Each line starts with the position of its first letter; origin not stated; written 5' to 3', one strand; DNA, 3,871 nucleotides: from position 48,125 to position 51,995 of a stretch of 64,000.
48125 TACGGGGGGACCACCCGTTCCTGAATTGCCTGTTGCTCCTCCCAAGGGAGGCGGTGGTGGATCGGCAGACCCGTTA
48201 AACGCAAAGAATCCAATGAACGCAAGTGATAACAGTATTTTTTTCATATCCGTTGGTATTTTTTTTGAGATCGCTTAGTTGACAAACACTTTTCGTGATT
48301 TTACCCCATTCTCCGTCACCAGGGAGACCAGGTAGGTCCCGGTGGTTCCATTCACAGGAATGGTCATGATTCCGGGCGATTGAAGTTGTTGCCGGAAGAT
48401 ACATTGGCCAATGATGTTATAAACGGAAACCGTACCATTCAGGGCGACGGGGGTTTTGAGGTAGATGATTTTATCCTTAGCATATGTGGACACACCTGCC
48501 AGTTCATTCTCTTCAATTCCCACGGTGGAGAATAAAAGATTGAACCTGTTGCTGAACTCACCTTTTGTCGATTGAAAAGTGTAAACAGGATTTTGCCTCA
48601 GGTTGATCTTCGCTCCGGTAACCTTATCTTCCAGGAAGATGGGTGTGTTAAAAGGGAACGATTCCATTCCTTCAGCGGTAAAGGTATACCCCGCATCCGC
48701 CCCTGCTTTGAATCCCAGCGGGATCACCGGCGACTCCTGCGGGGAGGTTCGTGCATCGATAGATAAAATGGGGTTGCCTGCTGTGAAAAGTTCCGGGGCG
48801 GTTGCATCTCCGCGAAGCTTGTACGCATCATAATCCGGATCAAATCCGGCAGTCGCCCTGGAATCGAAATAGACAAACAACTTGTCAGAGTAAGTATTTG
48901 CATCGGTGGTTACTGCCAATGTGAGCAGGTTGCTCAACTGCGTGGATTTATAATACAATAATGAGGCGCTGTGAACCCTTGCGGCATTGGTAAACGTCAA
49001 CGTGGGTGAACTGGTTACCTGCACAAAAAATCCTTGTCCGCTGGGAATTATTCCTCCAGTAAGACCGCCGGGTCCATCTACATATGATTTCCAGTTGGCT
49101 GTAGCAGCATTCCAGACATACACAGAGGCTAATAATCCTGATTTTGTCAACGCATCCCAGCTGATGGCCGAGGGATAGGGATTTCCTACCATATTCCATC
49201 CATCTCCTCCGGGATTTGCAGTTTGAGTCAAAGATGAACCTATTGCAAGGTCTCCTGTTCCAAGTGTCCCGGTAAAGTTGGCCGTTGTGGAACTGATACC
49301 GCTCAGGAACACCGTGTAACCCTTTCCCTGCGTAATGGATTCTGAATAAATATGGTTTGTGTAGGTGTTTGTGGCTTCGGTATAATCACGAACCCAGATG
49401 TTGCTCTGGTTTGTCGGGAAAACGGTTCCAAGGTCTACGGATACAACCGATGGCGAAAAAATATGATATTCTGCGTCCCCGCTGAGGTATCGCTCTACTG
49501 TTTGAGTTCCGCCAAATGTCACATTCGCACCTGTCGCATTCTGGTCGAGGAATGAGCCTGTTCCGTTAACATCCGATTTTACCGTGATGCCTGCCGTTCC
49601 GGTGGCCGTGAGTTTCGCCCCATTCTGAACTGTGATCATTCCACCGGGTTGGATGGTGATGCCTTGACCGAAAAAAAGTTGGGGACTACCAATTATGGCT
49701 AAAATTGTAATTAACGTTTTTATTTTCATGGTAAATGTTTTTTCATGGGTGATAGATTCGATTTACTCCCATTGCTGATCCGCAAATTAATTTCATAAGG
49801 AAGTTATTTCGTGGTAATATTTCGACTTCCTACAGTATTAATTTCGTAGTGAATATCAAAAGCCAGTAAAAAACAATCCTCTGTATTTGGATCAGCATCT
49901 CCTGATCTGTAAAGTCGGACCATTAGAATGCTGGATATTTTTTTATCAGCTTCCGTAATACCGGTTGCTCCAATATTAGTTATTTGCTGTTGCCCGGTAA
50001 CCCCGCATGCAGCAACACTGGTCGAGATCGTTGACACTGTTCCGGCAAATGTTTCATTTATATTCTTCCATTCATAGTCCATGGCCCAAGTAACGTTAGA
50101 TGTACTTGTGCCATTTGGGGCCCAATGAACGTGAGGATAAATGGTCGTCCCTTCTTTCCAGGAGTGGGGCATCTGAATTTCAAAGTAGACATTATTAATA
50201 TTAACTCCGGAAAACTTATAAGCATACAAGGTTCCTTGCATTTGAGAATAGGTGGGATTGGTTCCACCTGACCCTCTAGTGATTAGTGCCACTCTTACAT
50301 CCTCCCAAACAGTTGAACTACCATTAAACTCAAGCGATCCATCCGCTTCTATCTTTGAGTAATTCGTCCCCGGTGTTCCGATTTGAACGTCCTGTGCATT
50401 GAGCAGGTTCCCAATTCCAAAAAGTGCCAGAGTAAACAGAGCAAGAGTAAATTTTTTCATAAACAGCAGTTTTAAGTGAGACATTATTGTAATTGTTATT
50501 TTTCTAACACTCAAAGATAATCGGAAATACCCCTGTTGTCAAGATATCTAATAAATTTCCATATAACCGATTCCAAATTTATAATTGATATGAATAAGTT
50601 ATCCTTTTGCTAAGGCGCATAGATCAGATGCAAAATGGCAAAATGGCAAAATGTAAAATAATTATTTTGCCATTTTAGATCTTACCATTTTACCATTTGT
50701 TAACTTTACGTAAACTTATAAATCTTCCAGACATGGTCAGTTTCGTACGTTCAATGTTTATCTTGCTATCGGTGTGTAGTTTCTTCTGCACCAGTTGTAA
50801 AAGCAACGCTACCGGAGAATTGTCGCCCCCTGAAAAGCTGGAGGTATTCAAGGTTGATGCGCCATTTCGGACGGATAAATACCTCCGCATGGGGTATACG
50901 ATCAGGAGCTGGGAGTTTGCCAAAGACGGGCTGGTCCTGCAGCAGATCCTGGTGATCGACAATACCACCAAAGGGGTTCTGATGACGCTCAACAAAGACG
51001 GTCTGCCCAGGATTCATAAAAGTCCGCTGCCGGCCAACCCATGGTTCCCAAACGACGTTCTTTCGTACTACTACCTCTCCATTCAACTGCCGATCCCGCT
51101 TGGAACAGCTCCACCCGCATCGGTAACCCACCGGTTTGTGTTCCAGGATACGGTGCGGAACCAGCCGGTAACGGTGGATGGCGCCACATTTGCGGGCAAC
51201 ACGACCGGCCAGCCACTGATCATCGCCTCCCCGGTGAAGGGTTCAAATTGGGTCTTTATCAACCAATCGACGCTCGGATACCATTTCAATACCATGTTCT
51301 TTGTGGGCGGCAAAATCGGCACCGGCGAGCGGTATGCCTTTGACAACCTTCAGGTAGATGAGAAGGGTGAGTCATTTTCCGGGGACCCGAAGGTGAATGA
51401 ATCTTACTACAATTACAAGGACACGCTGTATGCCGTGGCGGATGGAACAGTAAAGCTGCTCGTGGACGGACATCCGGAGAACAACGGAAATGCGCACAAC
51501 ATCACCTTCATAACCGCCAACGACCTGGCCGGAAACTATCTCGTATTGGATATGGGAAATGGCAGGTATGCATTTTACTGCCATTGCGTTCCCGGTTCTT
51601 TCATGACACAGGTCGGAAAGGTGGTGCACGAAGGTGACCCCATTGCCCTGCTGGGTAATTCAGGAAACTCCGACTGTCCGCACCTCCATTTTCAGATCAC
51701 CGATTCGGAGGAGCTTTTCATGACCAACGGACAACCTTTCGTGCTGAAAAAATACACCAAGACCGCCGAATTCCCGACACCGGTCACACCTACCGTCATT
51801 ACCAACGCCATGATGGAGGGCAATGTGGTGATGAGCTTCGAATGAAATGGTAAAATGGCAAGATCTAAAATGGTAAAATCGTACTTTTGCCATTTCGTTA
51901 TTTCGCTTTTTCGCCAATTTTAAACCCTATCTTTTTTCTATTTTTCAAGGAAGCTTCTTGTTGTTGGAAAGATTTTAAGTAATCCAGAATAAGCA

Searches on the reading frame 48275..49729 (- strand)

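Call 7: search_protein_families(library=pfam, proteins=[window:48275-49729:-], max_evalue=0.01)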
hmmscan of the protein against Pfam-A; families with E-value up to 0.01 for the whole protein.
window:48275-49729:- (484 aa): 1 family
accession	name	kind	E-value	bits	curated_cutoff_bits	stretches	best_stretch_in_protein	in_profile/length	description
PF18962.6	Por_Secre_tail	-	0.005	17.6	27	0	425-483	15-75/75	Secretion system C-terminal sorting domain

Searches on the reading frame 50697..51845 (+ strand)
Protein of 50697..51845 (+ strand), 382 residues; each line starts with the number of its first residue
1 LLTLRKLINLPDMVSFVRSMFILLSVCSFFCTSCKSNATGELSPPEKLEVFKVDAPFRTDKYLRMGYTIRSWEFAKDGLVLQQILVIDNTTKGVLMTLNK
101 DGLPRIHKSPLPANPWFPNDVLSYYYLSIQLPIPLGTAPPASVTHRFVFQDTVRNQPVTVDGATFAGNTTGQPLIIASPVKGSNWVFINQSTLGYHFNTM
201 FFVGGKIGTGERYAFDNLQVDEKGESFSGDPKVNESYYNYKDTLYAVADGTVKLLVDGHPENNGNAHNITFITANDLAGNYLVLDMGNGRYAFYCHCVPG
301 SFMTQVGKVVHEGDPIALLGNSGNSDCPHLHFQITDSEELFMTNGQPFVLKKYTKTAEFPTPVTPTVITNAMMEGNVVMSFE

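Call 7: search_protein_families(library=pfam, proteins=[window:50697-51845:+], max_evalue=0.01)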
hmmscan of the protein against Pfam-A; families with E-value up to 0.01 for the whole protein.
window:50697-51845:+ (382 aa): 1 family
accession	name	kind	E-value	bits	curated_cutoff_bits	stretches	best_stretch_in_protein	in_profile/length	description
PF01551.29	Peptidase_M23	-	2e-11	44.4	28.7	1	264-337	31-90/96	Peptidase family M23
